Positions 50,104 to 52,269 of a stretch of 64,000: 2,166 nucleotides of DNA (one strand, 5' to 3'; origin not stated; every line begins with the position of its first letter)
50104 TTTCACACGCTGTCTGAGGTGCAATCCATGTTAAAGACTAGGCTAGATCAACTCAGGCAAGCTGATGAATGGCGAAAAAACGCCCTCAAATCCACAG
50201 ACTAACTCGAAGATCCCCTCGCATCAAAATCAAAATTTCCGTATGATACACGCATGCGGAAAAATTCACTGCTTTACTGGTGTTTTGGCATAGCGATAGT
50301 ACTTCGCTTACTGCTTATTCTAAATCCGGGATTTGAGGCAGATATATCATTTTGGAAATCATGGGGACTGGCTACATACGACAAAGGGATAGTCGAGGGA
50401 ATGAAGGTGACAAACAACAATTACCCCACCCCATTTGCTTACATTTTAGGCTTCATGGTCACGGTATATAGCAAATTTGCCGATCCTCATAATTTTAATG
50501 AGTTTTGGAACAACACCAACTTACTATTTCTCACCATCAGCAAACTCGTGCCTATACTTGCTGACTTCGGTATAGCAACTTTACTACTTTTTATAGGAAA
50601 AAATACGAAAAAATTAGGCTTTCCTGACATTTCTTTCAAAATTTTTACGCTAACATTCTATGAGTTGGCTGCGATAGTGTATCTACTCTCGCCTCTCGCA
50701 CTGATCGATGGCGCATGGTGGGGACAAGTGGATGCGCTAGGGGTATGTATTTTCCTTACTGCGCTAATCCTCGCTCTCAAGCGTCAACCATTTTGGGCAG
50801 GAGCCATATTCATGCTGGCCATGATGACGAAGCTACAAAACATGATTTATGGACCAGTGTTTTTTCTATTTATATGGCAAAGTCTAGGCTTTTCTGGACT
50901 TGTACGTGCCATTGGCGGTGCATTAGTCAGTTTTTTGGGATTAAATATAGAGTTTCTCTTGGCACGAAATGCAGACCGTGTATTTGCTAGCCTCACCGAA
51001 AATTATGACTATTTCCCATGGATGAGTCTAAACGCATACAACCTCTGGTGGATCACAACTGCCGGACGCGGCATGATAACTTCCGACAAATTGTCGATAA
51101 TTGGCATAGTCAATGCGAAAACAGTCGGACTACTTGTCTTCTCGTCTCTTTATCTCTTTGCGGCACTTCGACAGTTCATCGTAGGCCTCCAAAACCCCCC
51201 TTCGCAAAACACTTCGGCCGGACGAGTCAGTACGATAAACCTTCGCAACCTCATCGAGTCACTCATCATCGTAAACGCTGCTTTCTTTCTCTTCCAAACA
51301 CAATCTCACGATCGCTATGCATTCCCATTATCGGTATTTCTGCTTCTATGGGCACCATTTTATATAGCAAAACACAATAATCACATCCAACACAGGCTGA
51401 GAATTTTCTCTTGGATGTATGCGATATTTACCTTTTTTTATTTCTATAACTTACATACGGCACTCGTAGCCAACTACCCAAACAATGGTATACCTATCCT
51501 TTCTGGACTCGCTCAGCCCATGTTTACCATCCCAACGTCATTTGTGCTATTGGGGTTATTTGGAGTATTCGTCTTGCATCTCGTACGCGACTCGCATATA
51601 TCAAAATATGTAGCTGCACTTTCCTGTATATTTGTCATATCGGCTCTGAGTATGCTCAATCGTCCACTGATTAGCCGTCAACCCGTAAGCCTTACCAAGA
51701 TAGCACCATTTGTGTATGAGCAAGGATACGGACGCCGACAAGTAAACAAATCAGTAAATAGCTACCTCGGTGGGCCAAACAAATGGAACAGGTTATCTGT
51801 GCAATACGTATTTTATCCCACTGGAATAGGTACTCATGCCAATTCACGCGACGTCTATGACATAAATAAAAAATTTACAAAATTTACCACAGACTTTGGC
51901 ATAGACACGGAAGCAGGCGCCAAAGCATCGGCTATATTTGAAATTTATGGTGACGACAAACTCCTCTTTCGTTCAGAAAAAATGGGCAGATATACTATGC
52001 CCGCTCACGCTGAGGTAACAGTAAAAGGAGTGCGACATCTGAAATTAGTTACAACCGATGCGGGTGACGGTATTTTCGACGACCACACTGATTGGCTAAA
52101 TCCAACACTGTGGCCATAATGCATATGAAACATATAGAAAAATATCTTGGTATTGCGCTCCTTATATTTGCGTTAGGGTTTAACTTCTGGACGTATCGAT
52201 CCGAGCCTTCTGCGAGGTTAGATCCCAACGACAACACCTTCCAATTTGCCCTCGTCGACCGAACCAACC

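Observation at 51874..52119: NPCBM-like carbohydrate-binding domain fused to the C-terminus of a GT-C-like membrane protein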

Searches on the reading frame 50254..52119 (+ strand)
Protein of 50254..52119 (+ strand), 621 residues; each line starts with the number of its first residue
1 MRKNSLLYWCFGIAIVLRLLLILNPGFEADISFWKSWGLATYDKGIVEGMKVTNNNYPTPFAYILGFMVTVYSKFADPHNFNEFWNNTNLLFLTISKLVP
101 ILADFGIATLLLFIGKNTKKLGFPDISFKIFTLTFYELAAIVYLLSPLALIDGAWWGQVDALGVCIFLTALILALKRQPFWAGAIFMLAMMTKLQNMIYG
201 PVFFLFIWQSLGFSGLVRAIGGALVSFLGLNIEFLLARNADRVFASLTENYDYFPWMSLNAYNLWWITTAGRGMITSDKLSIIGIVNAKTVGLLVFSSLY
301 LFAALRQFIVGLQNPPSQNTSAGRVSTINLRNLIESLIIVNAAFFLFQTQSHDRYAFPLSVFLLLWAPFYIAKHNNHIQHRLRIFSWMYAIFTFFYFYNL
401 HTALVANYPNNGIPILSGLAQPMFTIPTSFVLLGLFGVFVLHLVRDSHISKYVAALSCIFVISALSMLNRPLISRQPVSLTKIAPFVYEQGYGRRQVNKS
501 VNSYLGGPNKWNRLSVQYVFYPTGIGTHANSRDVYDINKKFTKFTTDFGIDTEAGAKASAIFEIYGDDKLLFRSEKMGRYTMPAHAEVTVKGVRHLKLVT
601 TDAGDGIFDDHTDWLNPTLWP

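Call 3: search_protein_families(library=pfam, proteins=[window:50254-52119:+], max_evalue=1)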
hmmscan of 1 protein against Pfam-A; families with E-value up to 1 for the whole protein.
window:50254-52119:+ (621 aa): 2 families
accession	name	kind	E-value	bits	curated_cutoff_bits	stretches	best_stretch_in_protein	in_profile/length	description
PF08305.17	NPCBM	-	6.3e-32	110.9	23.9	1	486-619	11-136/137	NPCBM/NEW2 domain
PF09594.16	GT87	-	0.00058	20.1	25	1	133-231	50-140/237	Glycosyltransferase family 87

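Call 4: search_protein_families(library=ncbifam, proteins=[window:50254-52119:+], max_evalue=1)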
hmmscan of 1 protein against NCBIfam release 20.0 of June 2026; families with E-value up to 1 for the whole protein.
window:50254-52119:+ (621 aa): 0 families

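Call 9: find_homologous_proteins(query=window:50254-52116:+, max_evalue=0.00001)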
Query window:50254-52116:+ (621 aa): 386 proteins with E <= 0.00001 among 8000 candidates; the best 120 are listed.
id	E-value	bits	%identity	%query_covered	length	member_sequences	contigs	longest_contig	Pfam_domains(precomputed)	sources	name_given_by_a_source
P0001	0.0e+0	1413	100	100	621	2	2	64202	PF08305.18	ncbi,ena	-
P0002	0.0e+0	1189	83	100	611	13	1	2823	PF08305.18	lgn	-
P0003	0.0e+0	1182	82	100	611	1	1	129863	PF08305.18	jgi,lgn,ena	jgi:Gpi18-like mannosyltransferase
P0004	0.0e+0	1179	82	100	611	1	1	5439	PF08305.18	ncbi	-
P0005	0.0e+0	1173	81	100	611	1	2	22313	PF08305.18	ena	-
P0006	0.0e+0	1169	82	100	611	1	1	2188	PF08305.18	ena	-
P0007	0.0e+0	1026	80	89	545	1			PF08305.18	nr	nr:NPCBM/NEW2 domain-containing protein [Candidatus Woesebacteria bacterium]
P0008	1.4e-276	937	67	98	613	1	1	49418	PF08305.18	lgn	-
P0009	2.1e-273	927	65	100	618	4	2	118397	PF08305.18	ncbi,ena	-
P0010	2.5e-272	923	67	97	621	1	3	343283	PF08305.18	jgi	-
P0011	5.8e-272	922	64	100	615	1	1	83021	PF09594.17,PF08305.18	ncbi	-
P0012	1.1e-270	918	66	100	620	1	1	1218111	PF08305.18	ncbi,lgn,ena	-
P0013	1.2e-270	918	67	98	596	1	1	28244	PF08305.18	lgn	-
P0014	1.9e-270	917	66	98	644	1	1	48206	PF08305.18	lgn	-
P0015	3.2e-269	913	66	99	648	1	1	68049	PF08305.18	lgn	-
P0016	1.7e-267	907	65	100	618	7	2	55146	PF08305.18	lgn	-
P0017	6.9e-267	905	64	97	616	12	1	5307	PF08305.18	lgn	-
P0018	1.2e-266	905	66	98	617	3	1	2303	PF08305.18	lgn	-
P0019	1.4e-266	904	64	100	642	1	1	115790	PF08305.18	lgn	-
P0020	7.3e-266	902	56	97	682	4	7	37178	PF08305.18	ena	-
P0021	1.9e-264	897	66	96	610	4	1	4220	PF08305.18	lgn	-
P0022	3.6e-263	893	65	98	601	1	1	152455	PF08305.18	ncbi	-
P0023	7.3e-263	892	64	100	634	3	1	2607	PF08305.18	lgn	-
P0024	7.6e-263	892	65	98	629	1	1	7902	PF08305.18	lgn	-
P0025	1.8e-262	891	63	99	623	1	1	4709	PF08305.18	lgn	-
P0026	7.5e-262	889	61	100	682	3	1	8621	PF08305.18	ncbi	-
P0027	2.2e-261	887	64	100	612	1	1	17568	PF08305.18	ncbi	-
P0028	3.7e-261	886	63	99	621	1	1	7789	PF08305.18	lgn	-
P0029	2.8e-260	884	63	98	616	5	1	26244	PF08305.18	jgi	-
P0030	4.7e-260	883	64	96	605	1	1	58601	PF08305.18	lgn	-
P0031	8.3e-260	882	62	100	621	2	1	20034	PF08305.18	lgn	-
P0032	1.4e-259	881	62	100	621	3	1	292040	PF08305.18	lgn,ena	-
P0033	2.3e-259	880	64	96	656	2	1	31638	PF09594.17,PF08305.18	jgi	-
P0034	2.5e-259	880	63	99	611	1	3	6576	PF08305.18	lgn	-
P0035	7.8e-259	879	62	99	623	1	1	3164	PF08305.18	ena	-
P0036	2.9e-258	877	64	96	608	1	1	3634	PF08305.18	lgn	-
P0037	4.0e-257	873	67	99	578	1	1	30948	PF08305.18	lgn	-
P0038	1.8e-256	871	62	99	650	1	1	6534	PF08305.18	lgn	-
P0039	2.0e-256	871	62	96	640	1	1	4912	PF08305.18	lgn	-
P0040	6.6e-256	869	64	99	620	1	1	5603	PF08305.18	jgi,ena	-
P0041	1.0e-255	868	63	99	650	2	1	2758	PF08305.18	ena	-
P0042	1.0e-255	868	63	98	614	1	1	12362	PF08305.18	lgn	-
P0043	1.4e-255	868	63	97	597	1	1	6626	PF08305.18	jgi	jgi:Gpi18-like mannosyltransferase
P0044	2.9e-255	867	63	97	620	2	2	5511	PF08305.18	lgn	-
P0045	1.1e-254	865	60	100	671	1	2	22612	PF08305.18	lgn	-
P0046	2.8e-254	864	64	97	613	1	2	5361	PF08305.18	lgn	-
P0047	3.2e-254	864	64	98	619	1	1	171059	PF08305.18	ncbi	-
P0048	8.9e-254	862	64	98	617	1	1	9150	PF08305.18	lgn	-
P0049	1.4e-253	861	64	100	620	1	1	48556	PF08305.18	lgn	-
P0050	2.0e-253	861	63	98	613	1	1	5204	PF08305.18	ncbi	-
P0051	8.1e-253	859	64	98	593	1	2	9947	PF08305.18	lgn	-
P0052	9.3e-253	859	61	99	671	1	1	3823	PF08305.18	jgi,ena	-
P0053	1.0e-252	859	62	100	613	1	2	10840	PF08305.18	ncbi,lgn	-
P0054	1.7e-252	858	64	99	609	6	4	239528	PF08305.18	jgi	jgi:Gpi18-like mannosyltransferase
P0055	1.0e-251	855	62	98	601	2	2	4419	PF08305.18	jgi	jgi:Gpi18-like mannosyltransferase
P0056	2.7e-251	854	61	99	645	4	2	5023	PF08305.18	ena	-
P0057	1.4e-250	852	63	100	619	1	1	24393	PF08305.18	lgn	-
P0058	4.7e-249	846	62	100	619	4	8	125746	PF08305.18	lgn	-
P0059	6.6e-249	846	63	98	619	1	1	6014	PF08305.18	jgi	jgi:Gpi18-like mannosyltransferase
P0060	8.0e-248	842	62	100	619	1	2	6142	PF08305.18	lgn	-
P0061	2.3e-247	841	63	96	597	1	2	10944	PF08305.18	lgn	-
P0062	2.4e-247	841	65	99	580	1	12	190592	PF08305.18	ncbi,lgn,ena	ncbi:MAG: NPCBM/NEW2 domain-containing protein [Patescibacteria group bacterium]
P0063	3.9e-247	840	65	99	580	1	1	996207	PF08305.18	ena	-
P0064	4.4e-247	840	61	98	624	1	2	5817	PF08305.18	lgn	-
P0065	7.8e-247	839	62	100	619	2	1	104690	PF08305.18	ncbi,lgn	-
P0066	1.1e-246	839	62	96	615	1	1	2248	PF08305.18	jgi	-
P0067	1.5e-246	838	60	100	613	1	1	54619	PF08305.18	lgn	-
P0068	1.8e-246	838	61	97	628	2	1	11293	PF08305.18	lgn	-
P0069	2.9e-246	837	64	98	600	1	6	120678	PF08305.18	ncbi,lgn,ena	-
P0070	1.5e-243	828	62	99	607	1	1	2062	PF09594.17,PF08305.18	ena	-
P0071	1.0e-242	825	60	98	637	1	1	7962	PF08305.18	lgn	-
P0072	1.3e-241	822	63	98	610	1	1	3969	PF08305.18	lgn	-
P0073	5.6e-241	820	61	98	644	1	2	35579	PF08305.18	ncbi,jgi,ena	-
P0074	1.3e-240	819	64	96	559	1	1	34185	PF08305.18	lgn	-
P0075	2.4e-240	818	59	100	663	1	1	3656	PF08305.18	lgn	-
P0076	7.3e-240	816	60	98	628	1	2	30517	PF08305.18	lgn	-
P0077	1.7e-239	815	62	98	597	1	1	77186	PF08305.18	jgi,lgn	jgi:Gpi18-like mannosyltransferase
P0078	3.8e-239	814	59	96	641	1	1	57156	PF08305.18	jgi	jgi:hypothetical protein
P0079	3.7e-238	810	62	98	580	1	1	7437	PF08305.18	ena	-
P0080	3.8e-238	810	61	99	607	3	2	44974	PF08305.18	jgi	jgi:Gpi18-like mannosyltransferase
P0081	2.0e-236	805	61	99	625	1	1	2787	PF08305.18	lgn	-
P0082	2.1e-236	805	59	97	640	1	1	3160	PF08305.18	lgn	-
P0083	2.6e-236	804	62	98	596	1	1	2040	PF08305.18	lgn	-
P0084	6.2e-236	803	58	98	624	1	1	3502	PF08305.18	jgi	-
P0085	1.6e-235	802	61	92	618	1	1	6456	PF08305.18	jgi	-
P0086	5.2e-235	800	62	98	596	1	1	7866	PF08305.18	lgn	-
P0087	1.7e-234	798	58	98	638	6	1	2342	PF09594.17,PF08305.18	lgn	-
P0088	4.2e-234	797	60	99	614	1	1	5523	PF08305.18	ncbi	-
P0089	5.3e-234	797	63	98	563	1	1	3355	PF08305.18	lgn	-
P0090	7.1e-234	796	61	98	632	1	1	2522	PF08305.18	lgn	-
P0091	7.9e-234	796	59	97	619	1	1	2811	PF08305.18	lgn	-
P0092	6.3e-233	793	61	98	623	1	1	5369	PF08305.18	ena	-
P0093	7.5e-233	793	79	70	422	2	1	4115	PF08305.18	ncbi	-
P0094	8.2e-233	793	56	100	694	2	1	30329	PF08305.18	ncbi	-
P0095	9.5e-233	793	62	98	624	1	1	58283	PF08305.18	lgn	-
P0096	1.0e-230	786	62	100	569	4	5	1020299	PF08305.18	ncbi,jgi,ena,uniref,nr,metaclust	ncbi:hypothetical protein A3A79_02035 [Candidatus Gottesmanbacteria bacterium RIFCSPLOWO2_01_FULL_43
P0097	1.2e-230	786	60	98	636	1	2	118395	PF08305.18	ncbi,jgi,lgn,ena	-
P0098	2.6e-230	785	58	99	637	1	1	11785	PF08305.18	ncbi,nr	ncbi:NPCBM/NEW2 domain-containing protein [Candidatus Gottesmanbacteria bacterium]|nr:NPCBM/NEW2 dom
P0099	3.9e-230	784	61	100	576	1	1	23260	PF08305.18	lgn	-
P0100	1.8e-229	782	59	98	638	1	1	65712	PF08305.18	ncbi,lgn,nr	ncbi:MAG: NPCBM/NEW2 domain-containing protein [Candidatus Gottesmanbacteria bacterium]|nr:NPCBM/NEW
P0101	3.4e-229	781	59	100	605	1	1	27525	PF08305.18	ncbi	-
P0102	7.3e-228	776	59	98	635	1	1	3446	PF08305.18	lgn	-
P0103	1.9e-227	775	59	99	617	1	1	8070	PF08305.18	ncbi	-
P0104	2.5e-227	775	58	99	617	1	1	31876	PF08305.18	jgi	jgi:Gpi18-like mannosyltransferase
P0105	5.2e-227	774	57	100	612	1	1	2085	PF08305.18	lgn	-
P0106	3.2e-226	771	58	99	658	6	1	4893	PF08305.18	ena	-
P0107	5.0e-224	764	57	100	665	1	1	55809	PF08305.18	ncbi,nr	ncbi:NPCBM/NEW2 domain-containing protein [Candidatus Gottesmanbacteria bacterium]|nr:NPCBM/NEW2 dom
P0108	1.9e-223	762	59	100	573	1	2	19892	PF08305.18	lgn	-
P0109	2.6e-223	761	57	97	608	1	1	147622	PF08305.18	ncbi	-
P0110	4.2e-223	761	57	97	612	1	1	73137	PF08305.18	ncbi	-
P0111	5.4e-223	760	58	99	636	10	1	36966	PF08305.18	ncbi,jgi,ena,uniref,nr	ncbi:hypothetical protein A2971_02245 [Candidatus Gottesmanbacteria bacterium RIFCSPLOWO2_01_FULL_46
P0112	6.8e-223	760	56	98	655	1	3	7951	PF08305.18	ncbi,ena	ncbi:MAG: NPCBM/NEW2 domain-containing protein [Patescibacteria group bacterium]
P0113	2.8e-222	758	61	96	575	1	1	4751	PF08305.18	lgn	-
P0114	7.1e-222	757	54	99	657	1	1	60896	PF08305.18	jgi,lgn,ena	-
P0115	1.7e-221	755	56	100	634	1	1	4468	PF08305.18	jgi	jgi:Gpi18-like mannosyltransferase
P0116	1.8e-221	755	56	100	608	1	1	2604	PF08305.18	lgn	-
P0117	2.3e-221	755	56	99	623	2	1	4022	PF08305.18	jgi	jgi:Gpi18-like mannosyltransferase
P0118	4.3e-221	754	58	99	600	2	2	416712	PF08305.18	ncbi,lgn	-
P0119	7.1e-221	753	58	100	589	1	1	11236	PF08305.18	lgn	-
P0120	5.1e-220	751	59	98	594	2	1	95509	PF08305.18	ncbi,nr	ncbi:NPCBM/NEW2 domain-containing protein [Candidatus Gottesmanbacteria bacterium]|nr:NPCBM/NEW2 dom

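Call 10: search_solved_structures(query=window:50254-52116:+, max_evalue=1, show_alignments=2)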
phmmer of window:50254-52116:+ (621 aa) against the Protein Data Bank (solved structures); distinct sequences matched with E-value up to 1: 7.
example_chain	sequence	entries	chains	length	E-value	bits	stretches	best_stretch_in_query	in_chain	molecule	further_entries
7js4_A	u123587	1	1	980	7.1e-17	64.5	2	480-614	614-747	F5/8 type C domain protein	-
2vmg_A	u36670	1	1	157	1.3e-12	50.4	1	515-613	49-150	FIBRONECTIN TYPE III DOMAIN PROTEIN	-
2vmh_A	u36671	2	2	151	1.3e-12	50.4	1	516-613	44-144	FIBRONECTIN TYPE III DOMAIN PROTEIN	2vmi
7jrm_A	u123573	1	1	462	4.3e-06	28.9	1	521-616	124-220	F5/8 type C domain protein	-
7jrl_A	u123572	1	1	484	4.9e-06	28.7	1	521-616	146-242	F5/8 type C domain protein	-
8pvs_A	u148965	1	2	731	0.00028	22.9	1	514-616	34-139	Alpha-1,3-galactosidase B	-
7eu3_C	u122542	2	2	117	0.23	13.3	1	79-175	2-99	NAD(P)H-quinone oxidoreductase subunit 3, chloroplastic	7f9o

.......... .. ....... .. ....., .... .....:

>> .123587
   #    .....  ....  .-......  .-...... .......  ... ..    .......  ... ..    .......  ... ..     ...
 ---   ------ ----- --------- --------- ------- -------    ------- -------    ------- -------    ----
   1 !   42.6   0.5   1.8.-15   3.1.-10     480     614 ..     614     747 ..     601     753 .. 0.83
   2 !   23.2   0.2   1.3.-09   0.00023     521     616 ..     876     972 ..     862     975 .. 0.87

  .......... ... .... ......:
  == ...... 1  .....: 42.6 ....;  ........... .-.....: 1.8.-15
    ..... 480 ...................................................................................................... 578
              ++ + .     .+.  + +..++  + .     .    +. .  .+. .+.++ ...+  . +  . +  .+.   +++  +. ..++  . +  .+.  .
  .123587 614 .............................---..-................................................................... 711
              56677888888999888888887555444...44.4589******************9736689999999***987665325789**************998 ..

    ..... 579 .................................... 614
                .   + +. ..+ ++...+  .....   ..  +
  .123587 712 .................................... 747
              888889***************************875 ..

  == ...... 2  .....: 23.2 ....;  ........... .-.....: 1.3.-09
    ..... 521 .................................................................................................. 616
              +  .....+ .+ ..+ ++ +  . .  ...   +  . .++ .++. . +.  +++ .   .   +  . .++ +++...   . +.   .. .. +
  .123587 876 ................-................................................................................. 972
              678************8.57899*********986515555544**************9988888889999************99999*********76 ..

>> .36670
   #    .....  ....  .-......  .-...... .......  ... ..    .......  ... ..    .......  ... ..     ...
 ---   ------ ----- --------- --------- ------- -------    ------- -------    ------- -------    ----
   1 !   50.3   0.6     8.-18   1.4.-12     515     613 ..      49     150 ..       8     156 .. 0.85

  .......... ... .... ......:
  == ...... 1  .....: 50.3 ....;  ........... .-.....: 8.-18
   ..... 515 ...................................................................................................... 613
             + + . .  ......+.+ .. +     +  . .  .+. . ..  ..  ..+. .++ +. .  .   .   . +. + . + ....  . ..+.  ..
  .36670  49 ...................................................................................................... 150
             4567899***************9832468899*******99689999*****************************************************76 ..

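Call 12: list_cluster_members(proteins=[P0001, P0003, P0012])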
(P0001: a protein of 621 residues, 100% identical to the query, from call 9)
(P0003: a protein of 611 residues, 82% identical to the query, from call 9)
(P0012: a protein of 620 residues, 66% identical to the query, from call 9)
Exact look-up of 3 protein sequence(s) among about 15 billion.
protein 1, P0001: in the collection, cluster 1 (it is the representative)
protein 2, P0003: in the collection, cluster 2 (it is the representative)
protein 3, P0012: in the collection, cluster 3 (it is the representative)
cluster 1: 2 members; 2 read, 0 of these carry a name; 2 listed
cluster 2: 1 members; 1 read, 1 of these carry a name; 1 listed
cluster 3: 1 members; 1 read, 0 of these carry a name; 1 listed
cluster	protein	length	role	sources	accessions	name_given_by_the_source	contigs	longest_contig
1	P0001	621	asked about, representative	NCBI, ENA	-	-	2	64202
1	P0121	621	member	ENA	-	-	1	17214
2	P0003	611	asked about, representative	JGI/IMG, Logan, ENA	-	Gpi18-like mannosyltransferase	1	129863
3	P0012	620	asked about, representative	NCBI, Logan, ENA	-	-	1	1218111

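Call 19: find_encoding_contigs(protein=P0001, flank=10000, max_places=3)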
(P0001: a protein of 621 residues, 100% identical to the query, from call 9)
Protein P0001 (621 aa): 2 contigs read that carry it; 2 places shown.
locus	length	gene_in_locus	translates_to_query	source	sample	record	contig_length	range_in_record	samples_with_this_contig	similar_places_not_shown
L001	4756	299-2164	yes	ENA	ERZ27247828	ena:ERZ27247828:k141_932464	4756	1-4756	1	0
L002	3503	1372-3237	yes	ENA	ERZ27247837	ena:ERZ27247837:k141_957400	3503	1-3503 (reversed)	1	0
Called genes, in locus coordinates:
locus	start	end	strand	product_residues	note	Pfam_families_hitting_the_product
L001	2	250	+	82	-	?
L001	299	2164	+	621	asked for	PF08305:NPCBM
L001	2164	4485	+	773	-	-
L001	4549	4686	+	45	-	-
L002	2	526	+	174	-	?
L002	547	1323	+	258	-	-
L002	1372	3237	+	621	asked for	PF08305:NPCBM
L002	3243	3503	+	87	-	?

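Call 20: find_encoding_contigs(protein=P0012, flank=10000, max_places=2)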
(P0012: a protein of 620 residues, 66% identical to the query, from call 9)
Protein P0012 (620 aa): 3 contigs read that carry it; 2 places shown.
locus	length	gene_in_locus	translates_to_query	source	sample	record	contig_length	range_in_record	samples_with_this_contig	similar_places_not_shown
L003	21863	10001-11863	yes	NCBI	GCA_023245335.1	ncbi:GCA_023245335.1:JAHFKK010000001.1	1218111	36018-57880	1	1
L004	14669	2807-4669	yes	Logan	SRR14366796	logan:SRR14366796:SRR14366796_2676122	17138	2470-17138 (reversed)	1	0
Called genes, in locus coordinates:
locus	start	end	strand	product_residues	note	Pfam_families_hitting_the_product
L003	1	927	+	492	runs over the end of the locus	PF13231:PMT_2 (weak)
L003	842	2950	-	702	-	PF09586:YfhO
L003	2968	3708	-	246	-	PF13489:Methyltransf_23, PF08241:Methyltransf_11, PF08242:Methyltransf_12, PF13649:Methyltransf_25, PF13847:Methyltransf_31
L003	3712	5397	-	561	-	-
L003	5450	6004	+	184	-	PF00908:dTDP_sugar_isom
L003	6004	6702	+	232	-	PF00535:Glycos_transf_2, PF13641:Glyco_tranf_2_3 (weak), PF10111:Glyco_tranf_2_2 (weak)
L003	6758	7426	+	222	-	-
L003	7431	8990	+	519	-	-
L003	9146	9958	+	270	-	-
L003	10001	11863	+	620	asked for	PF08305:NPCBM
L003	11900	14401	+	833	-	-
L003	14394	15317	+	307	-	PF02585:PIG-L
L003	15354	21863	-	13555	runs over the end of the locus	-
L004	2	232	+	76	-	?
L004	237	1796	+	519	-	-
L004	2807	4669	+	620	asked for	PF08305:NPCBM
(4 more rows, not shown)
